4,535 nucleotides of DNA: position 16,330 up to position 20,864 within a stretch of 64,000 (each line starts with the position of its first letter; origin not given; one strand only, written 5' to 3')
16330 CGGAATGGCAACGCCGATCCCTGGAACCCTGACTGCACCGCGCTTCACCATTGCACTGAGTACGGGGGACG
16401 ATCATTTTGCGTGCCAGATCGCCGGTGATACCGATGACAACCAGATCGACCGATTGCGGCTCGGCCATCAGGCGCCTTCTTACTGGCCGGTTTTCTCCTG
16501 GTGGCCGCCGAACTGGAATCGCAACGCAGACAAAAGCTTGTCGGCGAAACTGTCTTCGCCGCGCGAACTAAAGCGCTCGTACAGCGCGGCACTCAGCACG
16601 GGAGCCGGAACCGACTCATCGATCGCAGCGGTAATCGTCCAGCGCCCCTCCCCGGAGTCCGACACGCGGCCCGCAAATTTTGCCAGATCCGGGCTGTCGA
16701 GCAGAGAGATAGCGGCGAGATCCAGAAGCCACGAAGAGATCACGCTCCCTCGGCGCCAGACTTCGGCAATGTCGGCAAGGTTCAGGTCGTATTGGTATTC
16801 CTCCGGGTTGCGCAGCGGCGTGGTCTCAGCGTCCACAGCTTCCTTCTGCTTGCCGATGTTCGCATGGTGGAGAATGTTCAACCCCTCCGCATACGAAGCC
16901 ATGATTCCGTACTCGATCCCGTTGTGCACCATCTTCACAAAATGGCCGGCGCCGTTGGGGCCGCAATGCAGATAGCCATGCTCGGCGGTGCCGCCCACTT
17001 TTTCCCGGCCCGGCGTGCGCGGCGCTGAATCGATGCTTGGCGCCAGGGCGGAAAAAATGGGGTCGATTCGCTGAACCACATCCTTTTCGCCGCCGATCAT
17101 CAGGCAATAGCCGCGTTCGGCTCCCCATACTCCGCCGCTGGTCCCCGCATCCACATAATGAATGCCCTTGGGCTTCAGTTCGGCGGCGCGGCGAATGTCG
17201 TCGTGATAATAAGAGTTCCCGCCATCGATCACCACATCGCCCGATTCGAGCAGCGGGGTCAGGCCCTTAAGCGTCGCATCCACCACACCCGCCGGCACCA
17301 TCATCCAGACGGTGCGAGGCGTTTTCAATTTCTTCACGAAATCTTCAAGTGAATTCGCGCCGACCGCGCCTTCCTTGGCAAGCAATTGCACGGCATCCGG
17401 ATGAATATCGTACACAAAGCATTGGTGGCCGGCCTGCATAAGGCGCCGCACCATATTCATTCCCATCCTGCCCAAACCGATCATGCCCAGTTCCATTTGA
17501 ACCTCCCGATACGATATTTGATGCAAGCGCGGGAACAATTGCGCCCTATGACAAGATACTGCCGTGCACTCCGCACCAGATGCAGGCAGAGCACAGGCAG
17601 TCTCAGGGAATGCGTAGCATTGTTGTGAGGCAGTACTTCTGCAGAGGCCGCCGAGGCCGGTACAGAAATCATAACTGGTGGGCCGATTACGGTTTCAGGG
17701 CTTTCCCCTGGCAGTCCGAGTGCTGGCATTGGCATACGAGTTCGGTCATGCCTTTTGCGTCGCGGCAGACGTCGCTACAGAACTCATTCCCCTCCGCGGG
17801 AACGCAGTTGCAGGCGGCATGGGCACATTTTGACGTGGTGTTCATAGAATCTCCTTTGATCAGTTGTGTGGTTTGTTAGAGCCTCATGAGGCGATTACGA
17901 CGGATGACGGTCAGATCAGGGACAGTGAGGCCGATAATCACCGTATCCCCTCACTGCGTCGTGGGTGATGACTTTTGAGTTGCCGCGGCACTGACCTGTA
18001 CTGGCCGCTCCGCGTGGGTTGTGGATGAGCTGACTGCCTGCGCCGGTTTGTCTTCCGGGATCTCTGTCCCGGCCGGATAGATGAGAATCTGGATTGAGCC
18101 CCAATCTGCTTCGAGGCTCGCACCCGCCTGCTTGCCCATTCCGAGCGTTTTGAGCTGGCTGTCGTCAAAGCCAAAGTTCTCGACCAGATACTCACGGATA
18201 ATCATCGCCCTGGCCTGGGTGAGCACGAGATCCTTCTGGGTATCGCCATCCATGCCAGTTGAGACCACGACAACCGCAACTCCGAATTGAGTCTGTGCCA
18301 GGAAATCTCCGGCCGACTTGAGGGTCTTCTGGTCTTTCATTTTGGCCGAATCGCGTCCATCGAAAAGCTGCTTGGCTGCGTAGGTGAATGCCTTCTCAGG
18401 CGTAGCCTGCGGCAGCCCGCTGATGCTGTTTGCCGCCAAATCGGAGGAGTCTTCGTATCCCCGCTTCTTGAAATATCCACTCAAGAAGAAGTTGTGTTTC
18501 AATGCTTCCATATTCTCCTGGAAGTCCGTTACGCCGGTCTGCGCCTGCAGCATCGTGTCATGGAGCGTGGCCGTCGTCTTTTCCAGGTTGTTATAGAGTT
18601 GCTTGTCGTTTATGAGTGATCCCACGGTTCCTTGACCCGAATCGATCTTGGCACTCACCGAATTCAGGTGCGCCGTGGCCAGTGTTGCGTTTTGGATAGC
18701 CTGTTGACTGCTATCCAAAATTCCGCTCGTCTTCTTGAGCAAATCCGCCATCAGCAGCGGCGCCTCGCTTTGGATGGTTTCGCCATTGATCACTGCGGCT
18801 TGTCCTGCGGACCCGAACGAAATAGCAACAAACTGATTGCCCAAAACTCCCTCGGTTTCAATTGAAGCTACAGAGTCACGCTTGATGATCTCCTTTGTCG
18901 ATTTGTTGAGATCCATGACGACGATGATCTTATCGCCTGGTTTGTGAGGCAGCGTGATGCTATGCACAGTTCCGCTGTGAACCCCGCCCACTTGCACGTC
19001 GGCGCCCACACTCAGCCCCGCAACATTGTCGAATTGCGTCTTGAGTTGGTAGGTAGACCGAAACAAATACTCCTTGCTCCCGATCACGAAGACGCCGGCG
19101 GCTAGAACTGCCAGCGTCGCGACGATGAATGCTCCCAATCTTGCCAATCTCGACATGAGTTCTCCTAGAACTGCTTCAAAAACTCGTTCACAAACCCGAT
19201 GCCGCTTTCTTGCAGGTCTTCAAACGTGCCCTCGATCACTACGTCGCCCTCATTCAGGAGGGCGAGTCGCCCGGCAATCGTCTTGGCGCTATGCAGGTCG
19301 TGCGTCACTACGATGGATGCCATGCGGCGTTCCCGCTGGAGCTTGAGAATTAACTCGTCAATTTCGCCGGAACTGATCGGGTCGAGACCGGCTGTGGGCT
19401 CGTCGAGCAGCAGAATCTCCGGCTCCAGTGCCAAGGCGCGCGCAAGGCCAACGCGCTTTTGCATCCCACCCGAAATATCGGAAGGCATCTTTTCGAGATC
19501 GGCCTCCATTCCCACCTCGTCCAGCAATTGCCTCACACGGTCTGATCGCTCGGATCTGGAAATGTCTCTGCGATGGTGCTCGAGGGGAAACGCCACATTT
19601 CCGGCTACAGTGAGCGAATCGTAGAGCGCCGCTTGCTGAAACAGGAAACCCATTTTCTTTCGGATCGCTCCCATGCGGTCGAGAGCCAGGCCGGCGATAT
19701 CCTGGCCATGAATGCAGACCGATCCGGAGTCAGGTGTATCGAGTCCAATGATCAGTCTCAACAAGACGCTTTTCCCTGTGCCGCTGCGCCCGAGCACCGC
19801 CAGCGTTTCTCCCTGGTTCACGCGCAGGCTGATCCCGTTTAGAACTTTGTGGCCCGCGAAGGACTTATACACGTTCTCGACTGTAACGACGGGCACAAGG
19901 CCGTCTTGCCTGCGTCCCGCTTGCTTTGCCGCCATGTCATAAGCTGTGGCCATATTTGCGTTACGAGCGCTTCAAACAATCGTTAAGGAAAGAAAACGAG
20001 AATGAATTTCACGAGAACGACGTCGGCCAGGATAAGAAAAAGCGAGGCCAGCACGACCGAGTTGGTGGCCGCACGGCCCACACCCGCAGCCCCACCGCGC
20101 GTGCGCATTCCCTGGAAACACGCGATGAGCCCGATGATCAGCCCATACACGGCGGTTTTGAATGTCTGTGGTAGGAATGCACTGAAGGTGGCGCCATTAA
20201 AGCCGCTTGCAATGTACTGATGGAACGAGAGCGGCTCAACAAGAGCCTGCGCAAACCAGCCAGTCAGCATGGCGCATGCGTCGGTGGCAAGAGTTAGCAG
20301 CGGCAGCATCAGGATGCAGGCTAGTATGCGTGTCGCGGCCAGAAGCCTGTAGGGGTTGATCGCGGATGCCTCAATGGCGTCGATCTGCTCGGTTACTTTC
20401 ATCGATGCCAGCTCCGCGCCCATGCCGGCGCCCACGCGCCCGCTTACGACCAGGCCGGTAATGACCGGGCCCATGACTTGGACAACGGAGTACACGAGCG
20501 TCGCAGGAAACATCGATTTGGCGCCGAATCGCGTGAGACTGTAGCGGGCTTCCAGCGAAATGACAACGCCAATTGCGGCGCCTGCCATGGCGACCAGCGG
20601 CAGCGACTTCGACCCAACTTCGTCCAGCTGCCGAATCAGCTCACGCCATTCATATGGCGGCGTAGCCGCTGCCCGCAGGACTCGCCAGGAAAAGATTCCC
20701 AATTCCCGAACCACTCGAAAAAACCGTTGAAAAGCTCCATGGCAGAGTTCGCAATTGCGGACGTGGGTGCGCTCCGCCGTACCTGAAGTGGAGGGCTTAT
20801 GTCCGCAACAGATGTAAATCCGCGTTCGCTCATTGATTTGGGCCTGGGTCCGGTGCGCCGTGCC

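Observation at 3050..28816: Integrase-less ~25.8 kb island at tRNA-His carrying a stress/membrane cluster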

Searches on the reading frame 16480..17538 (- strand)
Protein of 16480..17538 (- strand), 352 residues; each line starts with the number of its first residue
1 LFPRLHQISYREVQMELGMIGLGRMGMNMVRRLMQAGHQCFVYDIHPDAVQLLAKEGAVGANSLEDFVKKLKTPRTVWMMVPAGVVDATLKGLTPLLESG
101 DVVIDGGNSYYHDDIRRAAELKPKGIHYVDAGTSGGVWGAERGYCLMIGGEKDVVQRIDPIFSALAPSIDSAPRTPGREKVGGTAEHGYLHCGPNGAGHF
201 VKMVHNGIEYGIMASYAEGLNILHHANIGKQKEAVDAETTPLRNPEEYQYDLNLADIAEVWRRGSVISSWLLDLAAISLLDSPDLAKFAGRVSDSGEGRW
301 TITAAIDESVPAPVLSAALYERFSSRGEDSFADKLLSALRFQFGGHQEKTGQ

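Call 9: search_protein_families(library=pfam, proteins=[window:16480-17538:-])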
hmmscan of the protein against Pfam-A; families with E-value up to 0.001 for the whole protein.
window:16480-17538:- (352 aa): 5 families
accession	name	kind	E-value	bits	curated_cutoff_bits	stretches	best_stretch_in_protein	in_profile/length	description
PF03446.21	NAD_binding_2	-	5.1e-43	147.3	21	1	17-169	2-156/161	NAD binding domain of 6-phosphogluconate dehydrogenase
PF00393.24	6PGD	-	1.4e-19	71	27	2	198-228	1-31/290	6-phosphogluconate dehydrogenase, C-terminal domain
PF03807.23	F420_oxidored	-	1.3e-05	26.2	21.6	1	17-106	2-91/94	NADP oxidoreductase coenzyme F420-dependent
PF02826.25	2-Hacid_dh_C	-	0.00054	19.8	25.1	1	14-70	36-91/178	D-isomer specific 2-hydroxyacid dehydrogenase, NAD binding domain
PF02254.24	TrkA_N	-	0.00078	20.2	23.8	0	20-66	4-53/116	TrkA-N domain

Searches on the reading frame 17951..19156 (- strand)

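Call 10: search_protein_families(library=pfam, proteins=[window:17951-19156:-])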
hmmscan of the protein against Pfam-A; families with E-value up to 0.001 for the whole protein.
window:17951-19156:- (401 aa): 2 families
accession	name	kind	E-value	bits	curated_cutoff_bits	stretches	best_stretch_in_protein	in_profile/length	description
PF02470.25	MlaD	-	2.9e-17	63.1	25.1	1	35-115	2-81/81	MlaD protein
PF00691.25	OmpA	-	2.3e-07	31.5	27.2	1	274-347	12-86/98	OmpA family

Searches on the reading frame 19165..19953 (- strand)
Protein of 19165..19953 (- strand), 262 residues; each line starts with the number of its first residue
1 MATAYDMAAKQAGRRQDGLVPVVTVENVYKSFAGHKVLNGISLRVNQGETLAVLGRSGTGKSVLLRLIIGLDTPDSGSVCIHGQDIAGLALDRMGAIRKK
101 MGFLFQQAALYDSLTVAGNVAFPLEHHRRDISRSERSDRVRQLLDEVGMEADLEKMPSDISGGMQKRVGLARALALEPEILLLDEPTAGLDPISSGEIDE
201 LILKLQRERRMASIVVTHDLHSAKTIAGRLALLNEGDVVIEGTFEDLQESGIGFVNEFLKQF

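Call 10: search_protein_families(library=pfam, proteins=[window:19165-19953:-])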
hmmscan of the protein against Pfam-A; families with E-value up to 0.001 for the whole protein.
window:19165-19953:- (262 aa): 2 families
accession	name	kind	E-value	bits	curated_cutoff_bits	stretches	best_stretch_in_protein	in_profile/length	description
PF00005.33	ABC_tran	-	3.8e-35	121.9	25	1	38-188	1-137/137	ABC transporter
PF13304.12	AAA_21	-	0.00025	21.6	27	0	157-219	235-299/304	AAA domain, putative AbiEii toxin, Type IV TA system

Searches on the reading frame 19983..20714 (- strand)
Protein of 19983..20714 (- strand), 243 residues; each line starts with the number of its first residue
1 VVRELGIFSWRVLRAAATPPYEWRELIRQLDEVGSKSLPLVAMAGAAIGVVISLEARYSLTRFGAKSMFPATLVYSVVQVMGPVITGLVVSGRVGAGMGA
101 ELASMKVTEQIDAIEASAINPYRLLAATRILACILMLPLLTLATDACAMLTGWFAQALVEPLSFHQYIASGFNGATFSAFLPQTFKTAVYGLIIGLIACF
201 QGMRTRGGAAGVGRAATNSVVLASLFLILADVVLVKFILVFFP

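Call 10: search_protein_families(library=pfam, proteins=[window:19983-20714:-])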
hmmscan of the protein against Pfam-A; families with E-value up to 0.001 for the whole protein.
window:19983-20714:- (243 aa): 1 family
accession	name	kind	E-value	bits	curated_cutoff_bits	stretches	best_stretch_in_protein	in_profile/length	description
PF02405.21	MlaE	-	9.3e-62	208.8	22.5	1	27-235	2-210/212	Permease MlaE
